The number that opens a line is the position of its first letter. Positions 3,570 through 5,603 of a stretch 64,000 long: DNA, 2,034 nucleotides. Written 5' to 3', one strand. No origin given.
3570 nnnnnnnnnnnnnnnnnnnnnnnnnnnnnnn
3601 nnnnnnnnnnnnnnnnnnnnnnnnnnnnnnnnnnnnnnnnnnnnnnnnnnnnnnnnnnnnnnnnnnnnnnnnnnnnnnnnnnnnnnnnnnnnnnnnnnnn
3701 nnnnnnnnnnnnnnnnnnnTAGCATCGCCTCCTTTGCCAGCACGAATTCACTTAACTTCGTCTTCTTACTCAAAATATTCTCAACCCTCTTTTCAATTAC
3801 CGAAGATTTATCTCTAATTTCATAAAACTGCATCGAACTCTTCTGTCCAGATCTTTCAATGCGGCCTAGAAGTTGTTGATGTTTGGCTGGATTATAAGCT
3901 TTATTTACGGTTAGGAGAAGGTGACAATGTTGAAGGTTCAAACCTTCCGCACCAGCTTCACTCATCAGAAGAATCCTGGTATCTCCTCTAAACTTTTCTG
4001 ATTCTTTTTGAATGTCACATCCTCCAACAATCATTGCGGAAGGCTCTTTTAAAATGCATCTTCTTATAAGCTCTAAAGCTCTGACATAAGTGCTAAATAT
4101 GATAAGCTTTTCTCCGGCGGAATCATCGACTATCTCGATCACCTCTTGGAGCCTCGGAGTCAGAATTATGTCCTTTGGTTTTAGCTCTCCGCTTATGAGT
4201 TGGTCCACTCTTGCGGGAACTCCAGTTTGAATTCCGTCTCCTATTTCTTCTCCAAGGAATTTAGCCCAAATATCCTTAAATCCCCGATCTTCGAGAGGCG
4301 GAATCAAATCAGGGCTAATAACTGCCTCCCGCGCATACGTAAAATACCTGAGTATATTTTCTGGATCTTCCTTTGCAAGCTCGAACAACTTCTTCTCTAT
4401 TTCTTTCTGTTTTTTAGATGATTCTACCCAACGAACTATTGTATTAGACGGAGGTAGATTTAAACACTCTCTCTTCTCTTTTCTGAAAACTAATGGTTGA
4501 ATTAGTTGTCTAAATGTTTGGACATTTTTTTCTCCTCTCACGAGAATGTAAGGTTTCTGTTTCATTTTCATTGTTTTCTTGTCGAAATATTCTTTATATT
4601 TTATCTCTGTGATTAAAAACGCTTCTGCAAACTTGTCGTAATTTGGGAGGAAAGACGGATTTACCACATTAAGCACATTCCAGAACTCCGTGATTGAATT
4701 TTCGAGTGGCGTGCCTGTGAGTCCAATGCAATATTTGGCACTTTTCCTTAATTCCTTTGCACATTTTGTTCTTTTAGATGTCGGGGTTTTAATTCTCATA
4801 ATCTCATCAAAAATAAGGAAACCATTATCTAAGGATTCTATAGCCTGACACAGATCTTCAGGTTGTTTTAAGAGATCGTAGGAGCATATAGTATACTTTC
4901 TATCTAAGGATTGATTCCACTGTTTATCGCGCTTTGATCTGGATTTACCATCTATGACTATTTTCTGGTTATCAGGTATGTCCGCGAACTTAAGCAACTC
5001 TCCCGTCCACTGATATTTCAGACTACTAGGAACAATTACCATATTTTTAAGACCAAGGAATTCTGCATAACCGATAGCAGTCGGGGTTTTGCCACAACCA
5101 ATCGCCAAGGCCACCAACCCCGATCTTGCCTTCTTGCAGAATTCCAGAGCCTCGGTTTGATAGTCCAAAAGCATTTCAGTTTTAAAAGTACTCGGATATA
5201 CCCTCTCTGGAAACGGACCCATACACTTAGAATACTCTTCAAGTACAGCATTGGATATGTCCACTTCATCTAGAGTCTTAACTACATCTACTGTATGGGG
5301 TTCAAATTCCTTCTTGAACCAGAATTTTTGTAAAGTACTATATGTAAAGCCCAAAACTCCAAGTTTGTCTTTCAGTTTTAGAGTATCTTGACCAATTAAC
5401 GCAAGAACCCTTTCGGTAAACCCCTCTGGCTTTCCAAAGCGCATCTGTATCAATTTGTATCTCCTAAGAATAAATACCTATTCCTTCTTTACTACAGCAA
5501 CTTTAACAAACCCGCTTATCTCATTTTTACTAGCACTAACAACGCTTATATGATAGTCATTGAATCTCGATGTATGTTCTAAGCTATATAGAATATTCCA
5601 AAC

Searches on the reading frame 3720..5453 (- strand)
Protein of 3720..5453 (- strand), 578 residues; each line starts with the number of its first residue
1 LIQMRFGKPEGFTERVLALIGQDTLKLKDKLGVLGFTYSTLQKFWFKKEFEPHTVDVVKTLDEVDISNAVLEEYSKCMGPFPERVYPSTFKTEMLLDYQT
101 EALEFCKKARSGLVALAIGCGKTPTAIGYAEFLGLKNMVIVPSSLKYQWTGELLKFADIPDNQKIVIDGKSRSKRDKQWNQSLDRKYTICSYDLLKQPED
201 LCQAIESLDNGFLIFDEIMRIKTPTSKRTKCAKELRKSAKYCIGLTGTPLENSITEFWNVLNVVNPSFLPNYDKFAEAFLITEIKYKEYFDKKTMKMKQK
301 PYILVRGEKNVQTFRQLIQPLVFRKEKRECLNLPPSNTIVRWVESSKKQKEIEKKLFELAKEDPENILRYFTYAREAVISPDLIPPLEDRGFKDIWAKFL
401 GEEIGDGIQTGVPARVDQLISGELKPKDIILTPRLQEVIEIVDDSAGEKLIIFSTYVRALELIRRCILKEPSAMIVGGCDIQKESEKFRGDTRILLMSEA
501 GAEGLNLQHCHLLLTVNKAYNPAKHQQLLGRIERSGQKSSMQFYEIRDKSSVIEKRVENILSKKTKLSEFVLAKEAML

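Call 14: search_protein_families(library=pfam, proteins=[window:3720-5453:-], max_evalue=0.001)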
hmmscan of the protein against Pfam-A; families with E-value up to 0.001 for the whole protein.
window:3720-5453:- (578 aa): 3 families
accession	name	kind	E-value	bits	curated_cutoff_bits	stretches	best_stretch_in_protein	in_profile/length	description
PF00176.29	SNF2-rel_dom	-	2e-28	99.8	24.9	1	108-355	52-251/290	SNF2-related domain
PF04851.21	ResIII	-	1.2e-10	42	22.5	1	95-249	4-162/164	Type III restriction enzyme, res subunit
PF00271.37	Helicase_C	-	1.4e-09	38.6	23.5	1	436-536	4-110/110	Helicase conserved C-terminal domain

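Call 15: search_protein_families(library=phrogs, proteins=[window:3720-5453:-], max_evalue=0.001)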
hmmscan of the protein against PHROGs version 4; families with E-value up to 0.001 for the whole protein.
window:3720-5453:- (578 aa): 8 families
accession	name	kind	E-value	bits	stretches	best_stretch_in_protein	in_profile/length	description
phrog_62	-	DNA, RNA and nucleotide metabolism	4.4e-77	260.8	1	83-574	685-1135/1881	DNA helicase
phrog_16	-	DNA, RNA and nucleotide metabolism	7.8e-17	61.8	1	89-268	264-428/986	DNA helicase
phrog_29996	-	unknown function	4.9e-16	58.9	1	136-326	776-948/1189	-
phrog_23807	-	unknown function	1.8e-10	40.2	1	483-549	570-647/1053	-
phrog_24008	-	DNA, RNA and nucleotide metabolism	2.4e-05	23.4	1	210-267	594-651/1006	helicase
phrog_26785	-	unknown function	3.2e-05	23.1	1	485-539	779-833/1087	-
phrog_11801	-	other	0.00025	19.3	0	93-156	865-933/2269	DNA methyltransferase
phrog_1685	-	unknown function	0.00051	18.3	0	489-568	1465-1546/2278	-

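Call 59: search_dna_similar(query=window:3720-5453:-, collection=phages, mode=protein, max_rows=12)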
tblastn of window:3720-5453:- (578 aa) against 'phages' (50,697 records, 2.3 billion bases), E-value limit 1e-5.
Records with a match: 480; places in all: 482; records where one place covers at least 80% of the query: 155.
Best place of each record, by identity: <60% 480.
By first word of the organism name: Gordonia 116; Arthrobacter 94; Pseudomonas 62; Vibrio 38; Bacteroides 29; Bacillus 19; Parabacteroides 12; Bacteriophage 9; Listeria 8; Rhodococcus 6; and 42 more.
By host as written in the record: Arthrobacter sp. ATCC 21022 86; Gordonia terrae 3612 85; - 45; Pseudomonas aeruginosa PAO1 24; Pseudomonas aeruginosa 15; Gordonia rubripertincta NRRL B-16540 10; Vibrio cholerae 2095 9; Listeria monocytogenes 8; and 116 more.
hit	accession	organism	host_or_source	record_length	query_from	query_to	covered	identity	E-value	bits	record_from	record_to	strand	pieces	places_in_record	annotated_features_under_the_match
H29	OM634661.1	Bacillus phage vB_BauM_KLEB27-3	Bacillus australimaris sKR4M-27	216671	98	574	83%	27.1%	2e-34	145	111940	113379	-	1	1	helicase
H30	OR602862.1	Moorella phage MTATph1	Moorella thermoacetica DSM 103132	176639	27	578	96%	22.9%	2e-16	89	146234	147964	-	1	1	DNA helicase | hypothetical protein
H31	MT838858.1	Bacteriophage sp.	human fecal samples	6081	95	572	83%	25.8%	2e-23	111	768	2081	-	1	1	record has no annotation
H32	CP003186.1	Thermoanaerobacterium phage THSA-485A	Thermoanaerobacterium saccharolyticum ...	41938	11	554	94%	22.2%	2e-12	76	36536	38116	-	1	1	SNF2-related protein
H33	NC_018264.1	Thermoanaerobacterium phage THSA-485A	Thermoanaerobacterium saccharolyticum ...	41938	11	554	94%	22.2%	2e-12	76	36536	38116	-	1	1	DNA helicase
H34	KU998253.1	Gordonia phage Orchid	Gordonia terrae 3612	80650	98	561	80%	25.6%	1e-17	94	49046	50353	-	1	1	57: DNA helicase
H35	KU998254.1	Gordonia phage Kampe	Gordonia terrae 3612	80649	98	561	80%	25.6%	1e-17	94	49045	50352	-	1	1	58: DNA helicase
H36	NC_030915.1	Gordonia phage Orchid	Gordonia terrae 3612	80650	98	561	80%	25.6%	1e-17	94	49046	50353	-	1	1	57: DNA helicase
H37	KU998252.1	Gordonia phage PatrickStar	Gordonia terrae 3612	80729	98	561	80%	25.6%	1e-17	94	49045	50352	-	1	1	58: DNA helicase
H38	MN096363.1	Gordonia phage Gibbles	Gordonia terrae CAG3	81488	98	561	80%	25.6%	1e-17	94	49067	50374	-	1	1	56: DNA helicase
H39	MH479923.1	Gordonia phage RobinSparkles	Gordonia terrae 3612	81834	98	561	80%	25.6%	1e-17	94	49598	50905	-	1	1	61: DNA helicase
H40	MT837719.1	Bacteriophage sp.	human fecal samples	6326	87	558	82%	25.1%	1e-23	111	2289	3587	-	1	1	record has no annotation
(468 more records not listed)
